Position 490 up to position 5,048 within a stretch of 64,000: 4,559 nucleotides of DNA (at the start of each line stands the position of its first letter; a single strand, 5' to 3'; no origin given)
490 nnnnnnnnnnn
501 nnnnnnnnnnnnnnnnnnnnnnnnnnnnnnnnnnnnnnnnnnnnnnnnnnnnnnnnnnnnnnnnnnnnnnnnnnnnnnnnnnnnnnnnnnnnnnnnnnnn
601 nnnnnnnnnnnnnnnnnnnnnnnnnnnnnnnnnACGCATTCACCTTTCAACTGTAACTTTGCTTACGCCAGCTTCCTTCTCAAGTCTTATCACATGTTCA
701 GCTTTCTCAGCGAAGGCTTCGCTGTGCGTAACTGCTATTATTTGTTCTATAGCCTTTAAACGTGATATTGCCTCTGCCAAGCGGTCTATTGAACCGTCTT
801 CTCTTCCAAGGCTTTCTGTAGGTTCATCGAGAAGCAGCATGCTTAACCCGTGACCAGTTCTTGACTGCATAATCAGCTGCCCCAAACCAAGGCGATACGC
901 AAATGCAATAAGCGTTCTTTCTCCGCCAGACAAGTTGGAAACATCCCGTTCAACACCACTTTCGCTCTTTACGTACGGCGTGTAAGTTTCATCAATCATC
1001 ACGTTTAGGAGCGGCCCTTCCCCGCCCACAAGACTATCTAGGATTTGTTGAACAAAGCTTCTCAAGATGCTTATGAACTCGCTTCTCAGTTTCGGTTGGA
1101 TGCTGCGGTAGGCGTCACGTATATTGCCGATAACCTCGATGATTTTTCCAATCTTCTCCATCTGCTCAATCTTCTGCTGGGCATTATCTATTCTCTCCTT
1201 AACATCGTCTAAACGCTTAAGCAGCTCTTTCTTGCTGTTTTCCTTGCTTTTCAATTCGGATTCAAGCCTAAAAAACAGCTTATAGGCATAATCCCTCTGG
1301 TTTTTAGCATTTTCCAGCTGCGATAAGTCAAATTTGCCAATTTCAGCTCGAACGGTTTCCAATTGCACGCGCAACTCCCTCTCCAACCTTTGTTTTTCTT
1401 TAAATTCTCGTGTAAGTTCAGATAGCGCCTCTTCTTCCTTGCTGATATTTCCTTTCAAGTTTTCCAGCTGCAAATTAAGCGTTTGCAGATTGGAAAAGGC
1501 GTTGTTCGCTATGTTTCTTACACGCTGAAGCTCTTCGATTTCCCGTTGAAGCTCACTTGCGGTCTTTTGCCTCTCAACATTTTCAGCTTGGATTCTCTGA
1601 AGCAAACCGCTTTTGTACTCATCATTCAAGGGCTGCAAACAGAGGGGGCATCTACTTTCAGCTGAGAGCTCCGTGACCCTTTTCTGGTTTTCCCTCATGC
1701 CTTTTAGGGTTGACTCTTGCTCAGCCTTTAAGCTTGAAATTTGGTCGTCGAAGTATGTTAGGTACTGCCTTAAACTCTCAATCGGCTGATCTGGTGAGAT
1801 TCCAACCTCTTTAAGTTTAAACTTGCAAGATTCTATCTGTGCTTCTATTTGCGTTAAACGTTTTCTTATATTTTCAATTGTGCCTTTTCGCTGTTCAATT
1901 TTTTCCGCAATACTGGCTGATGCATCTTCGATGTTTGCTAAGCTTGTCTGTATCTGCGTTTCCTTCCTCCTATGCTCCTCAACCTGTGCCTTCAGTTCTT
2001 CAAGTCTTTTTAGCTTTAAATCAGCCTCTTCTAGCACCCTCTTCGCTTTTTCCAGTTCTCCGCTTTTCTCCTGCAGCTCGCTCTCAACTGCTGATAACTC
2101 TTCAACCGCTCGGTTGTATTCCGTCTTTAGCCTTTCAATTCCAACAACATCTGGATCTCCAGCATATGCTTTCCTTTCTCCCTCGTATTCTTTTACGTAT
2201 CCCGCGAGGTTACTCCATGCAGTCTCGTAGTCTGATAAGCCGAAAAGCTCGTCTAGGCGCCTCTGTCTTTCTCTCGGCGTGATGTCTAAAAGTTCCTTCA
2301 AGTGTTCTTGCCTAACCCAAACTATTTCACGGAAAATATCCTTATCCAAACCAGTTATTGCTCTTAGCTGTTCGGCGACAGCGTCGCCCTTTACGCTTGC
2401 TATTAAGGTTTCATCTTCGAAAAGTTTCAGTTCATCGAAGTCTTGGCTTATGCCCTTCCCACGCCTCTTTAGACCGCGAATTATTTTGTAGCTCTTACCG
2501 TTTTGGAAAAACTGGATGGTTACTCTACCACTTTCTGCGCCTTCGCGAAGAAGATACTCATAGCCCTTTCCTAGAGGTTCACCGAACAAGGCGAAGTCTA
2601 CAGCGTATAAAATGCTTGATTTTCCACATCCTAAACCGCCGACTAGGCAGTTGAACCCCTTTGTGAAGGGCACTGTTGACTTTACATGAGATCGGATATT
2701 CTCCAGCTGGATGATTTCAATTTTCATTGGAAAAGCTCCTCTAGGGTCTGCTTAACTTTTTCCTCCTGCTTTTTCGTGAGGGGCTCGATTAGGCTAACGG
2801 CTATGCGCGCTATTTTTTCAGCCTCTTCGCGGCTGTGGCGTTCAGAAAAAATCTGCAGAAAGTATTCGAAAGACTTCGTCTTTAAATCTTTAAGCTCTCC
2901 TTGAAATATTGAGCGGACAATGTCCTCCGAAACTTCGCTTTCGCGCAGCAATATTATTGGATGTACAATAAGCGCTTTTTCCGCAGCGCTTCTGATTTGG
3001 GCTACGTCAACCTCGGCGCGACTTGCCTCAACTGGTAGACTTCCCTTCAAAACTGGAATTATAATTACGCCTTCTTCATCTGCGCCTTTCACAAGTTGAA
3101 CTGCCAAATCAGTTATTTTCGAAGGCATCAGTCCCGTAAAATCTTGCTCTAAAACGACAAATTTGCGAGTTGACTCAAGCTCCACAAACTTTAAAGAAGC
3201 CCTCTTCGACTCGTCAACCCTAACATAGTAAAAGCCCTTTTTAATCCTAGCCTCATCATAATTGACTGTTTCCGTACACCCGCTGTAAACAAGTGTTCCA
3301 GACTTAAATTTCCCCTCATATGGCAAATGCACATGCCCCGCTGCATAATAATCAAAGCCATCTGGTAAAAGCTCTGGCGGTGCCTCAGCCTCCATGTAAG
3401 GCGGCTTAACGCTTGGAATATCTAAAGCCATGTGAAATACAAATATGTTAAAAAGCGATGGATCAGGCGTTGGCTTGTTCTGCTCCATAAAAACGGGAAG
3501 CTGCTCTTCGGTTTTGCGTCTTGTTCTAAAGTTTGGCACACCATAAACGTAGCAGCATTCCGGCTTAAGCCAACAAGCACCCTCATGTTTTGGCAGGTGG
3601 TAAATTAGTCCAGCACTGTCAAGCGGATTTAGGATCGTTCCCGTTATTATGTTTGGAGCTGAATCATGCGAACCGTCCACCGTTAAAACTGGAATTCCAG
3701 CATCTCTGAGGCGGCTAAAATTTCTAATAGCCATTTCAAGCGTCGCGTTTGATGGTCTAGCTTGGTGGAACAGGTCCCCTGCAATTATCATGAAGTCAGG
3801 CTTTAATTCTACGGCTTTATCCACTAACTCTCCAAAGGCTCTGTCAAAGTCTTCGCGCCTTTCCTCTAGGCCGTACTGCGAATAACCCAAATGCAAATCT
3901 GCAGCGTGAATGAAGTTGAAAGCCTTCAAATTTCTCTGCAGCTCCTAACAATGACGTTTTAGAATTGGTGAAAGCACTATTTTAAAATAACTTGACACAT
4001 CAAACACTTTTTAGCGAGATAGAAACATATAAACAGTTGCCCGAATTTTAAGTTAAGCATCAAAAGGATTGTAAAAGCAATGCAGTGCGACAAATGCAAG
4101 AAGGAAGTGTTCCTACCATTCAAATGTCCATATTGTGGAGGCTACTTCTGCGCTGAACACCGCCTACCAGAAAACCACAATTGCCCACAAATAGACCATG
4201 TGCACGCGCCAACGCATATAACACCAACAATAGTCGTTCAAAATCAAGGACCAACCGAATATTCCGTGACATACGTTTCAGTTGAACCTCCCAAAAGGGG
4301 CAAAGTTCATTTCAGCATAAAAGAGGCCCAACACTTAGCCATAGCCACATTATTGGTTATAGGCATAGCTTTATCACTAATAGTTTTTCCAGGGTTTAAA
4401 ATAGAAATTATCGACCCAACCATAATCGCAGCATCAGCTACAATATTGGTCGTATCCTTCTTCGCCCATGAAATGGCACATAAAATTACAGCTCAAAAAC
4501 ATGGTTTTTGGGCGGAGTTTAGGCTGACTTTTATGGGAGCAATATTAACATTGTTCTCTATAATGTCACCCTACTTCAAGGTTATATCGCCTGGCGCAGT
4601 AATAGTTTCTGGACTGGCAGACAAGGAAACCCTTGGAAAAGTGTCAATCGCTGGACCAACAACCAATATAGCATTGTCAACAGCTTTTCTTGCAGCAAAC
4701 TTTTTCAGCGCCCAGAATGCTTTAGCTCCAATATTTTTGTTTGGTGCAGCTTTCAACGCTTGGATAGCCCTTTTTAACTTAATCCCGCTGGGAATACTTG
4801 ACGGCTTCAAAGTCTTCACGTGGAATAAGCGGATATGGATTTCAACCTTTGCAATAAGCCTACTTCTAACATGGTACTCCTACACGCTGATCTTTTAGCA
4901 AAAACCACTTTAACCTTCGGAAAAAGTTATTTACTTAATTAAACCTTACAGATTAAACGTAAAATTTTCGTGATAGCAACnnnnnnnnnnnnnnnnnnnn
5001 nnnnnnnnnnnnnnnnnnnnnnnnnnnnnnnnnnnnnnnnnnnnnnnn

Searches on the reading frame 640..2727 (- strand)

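Call 61: search_protein_families(library=pfam, proteins=[window:640-2727:-], max_evalue=0.00001)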
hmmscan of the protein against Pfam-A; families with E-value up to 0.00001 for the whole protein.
window:640-2727:- (695 aa): 5 families
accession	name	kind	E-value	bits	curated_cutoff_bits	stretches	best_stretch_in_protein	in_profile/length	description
PF02463.25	SMC_N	-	1.2e-16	61.3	40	2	245-689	75-219/220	RecF/RecN/SMC N terminal domain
PF13476.12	AAA_23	-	1.3e-15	59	27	1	6-296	2-198/201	AAA domain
PF13166.12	AAA_13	-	4.2e-08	32.8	36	1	358-680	256-581/713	AAA domain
PF13304.12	AAA_21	-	1e-07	32.7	27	0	474-671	143-301/304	AAA domain, putative AbiEii toxin, Type IV TA system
PF13175.12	AAA_15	-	2.1e-06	28.1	32.1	0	1-433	1-287/374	AAA ATPase domain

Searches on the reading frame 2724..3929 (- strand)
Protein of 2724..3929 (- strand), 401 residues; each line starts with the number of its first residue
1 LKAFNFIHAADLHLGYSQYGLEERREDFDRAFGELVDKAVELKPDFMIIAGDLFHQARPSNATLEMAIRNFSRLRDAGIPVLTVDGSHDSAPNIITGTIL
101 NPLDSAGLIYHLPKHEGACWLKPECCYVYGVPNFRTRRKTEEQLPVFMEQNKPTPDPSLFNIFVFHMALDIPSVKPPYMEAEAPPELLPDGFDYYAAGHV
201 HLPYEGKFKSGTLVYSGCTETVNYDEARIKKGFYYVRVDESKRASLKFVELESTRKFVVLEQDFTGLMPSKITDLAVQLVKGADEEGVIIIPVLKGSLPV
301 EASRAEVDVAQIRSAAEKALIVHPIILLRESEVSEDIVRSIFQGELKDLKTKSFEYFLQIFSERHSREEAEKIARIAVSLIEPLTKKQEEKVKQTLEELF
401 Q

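Call 61: search_protein_families(library=pfam, proteins=[window:2724-3929:-], max_evalue=0.00001)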
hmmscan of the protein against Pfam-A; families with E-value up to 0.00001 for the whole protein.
window:2724-3929:- (401 aa): 1 family
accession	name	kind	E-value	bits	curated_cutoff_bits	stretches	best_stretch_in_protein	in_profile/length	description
PF00149.33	Metallophos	-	5.7e-12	46.9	21.5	1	5-202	2-190/191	Calcineurin-like phosphoesterase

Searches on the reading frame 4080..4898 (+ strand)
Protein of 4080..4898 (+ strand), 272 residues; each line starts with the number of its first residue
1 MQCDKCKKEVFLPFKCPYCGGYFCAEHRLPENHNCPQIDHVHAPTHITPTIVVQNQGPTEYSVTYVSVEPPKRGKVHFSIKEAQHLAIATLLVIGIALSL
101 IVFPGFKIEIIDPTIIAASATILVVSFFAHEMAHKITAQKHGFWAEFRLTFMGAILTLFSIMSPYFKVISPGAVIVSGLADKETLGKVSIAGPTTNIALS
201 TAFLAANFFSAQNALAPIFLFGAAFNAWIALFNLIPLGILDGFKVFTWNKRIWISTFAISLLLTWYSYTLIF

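Call 61: search_protein_families(library=pfam, proteins=[window:4080-4898:+], max_evalue=0.00001)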
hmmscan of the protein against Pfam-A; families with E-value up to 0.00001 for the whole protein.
window:4080-4898:+ (272 aa): 2 families
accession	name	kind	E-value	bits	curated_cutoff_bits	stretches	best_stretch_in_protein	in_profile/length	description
PF01428.23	zf-AN1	-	2.4e-13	50.4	27.9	1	3-37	1-37/40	AN1-like Zinc finger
PF02163.28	Peptidase_M50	-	1.4e-08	34.8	27.2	0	120-209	3-102/221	Peptidase family M50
